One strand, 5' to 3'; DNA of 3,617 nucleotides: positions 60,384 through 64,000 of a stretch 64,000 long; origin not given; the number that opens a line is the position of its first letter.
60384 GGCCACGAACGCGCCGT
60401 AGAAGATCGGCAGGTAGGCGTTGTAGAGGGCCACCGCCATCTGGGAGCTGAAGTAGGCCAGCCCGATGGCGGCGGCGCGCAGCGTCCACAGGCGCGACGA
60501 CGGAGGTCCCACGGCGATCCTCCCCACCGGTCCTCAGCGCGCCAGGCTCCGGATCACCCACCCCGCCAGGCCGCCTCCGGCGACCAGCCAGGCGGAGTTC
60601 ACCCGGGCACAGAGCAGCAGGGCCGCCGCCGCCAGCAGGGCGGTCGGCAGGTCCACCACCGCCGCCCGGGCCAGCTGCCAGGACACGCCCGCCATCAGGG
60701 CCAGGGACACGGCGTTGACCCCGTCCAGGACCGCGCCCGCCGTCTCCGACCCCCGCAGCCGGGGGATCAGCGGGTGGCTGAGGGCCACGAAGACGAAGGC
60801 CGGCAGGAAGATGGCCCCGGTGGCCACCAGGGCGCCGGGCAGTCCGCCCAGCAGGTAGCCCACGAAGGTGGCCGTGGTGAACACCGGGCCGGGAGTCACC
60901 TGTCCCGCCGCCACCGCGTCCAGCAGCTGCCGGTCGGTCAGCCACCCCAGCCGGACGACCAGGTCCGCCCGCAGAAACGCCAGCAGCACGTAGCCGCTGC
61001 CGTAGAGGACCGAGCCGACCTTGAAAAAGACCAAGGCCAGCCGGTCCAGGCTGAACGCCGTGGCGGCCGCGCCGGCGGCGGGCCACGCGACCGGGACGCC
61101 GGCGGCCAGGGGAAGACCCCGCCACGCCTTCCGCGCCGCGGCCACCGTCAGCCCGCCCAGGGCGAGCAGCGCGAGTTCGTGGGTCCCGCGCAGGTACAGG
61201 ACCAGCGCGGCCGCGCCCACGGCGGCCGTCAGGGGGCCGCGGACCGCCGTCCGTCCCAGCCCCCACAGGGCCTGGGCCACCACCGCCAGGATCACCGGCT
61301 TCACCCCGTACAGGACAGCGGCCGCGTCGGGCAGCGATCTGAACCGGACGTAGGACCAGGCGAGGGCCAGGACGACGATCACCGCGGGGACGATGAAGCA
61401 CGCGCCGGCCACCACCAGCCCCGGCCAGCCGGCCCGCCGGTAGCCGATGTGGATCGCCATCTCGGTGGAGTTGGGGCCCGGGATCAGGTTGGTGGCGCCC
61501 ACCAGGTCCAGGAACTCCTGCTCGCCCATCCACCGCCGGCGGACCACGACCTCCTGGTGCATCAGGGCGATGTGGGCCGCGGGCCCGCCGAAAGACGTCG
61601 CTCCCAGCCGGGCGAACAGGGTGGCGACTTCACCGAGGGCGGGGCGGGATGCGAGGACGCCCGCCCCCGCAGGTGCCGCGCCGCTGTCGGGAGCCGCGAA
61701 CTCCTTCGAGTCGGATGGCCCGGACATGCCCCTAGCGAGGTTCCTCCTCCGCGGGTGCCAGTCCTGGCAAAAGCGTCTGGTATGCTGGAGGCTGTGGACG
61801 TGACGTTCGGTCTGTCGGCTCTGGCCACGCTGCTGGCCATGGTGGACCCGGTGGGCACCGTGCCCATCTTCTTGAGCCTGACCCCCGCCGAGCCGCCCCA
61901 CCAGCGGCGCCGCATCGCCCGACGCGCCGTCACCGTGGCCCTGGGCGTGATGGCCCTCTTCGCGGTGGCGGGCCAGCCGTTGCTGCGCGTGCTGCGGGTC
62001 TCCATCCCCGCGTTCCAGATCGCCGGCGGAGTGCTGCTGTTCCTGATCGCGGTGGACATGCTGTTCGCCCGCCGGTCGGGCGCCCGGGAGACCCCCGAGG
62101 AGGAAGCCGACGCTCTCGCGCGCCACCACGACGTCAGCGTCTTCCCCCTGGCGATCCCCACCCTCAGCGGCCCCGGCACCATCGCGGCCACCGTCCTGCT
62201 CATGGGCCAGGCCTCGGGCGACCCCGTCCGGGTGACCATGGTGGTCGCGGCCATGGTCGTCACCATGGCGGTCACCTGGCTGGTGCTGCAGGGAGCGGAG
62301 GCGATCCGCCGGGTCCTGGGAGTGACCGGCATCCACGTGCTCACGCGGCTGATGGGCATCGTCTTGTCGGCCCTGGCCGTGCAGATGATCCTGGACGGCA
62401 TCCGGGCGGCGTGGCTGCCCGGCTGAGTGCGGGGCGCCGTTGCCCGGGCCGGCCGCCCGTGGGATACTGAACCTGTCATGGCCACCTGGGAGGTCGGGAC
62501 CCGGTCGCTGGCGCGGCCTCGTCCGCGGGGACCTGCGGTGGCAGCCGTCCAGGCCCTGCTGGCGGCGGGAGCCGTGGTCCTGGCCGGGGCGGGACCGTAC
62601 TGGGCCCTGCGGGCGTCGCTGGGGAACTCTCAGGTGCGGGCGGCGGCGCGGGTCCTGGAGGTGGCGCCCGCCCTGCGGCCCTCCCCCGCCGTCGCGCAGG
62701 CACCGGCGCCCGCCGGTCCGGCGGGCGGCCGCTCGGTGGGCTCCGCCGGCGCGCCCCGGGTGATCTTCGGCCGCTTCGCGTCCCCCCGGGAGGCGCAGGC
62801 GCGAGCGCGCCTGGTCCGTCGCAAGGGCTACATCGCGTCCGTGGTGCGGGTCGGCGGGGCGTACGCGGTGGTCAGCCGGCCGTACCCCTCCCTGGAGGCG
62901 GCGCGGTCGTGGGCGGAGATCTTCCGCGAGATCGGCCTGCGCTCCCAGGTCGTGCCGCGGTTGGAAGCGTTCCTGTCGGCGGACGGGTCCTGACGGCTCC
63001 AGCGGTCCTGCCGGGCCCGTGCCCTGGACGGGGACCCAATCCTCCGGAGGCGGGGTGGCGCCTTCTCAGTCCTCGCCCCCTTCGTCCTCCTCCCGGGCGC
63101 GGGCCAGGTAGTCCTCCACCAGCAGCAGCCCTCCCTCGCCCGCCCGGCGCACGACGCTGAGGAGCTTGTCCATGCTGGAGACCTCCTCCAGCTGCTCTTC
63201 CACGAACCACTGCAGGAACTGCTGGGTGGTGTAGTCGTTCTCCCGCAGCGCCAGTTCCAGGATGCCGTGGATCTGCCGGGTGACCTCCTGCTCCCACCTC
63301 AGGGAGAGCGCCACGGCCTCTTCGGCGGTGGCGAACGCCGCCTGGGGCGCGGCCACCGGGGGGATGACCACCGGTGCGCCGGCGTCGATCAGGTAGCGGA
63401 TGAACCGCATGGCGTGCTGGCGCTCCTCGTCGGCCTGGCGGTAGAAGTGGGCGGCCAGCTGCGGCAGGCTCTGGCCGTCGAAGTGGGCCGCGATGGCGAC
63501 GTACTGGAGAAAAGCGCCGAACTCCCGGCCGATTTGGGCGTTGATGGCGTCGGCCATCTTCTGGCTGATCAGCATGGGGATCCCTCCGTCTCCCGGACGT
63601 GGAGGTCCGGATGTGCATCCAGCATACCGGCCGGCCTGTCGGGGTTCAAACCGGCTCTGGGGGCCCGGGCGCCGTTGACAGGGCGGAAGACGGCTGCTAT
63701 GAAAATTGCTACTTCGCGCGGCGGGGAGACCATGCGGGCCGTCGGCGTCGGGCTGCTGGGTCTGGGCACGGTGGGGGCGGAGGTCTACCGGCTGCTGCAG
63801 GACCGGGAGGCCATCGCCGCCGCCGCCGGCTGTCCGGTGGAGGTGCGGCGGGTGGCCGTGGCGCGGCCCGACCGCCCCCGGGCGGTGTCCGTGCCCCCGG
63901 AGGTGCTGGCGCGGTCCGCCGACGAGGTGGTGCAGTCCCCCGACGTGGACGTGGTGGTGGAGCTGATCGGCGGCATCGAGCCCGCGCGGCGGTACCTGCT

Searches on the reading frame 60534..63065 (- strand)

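Call 21: search_protein_families(library=pfam, proteins=[window:60534-63065:-])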
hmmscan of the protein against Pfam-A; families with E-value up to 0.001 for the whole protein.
window:60534-63065:- (843 aa): 1 family
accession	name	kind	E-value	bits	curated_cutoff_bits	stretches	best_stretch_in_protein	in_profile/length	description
PF02417.20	Chromate_transp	-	1.2e-80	269.8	28.6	2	480-639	3-163/166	Chromate transporter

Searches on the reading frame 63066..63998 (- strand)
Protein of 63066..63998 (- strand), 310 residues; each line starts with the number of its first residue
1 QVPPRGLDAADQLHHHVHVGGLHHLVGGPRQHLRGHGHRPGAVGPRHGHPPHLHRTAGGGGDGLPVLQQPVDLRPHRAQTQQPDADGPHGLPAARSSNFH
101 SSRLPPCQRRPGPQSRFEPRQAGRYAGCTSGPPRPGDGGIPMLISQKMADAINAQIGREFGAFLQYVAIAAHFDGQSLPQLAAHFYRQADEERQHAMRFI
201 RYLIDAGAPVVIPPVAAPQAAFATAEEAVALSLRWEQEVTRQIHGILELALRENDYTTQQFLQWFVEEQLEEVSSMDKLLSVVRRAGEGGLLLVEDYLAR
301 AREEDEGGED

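Call 21: search_protein_families(library=pfam, proteins=[window:63066-63998:-])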
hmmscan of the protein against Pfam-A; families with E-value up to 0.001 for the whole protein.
window:63066-63998:- (310 aa): 2 families
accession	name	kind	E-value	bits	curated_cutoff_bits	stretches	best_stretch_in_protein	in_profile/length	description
PF00210.30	Ferritin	-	1.4e-36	126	24.5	1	150-285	2-141/142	Ferritin-like domain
PF02915.23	Rubrerythrin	-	8.5e-07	29.9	22.8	1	156-264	7-121/137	Rubrerythrin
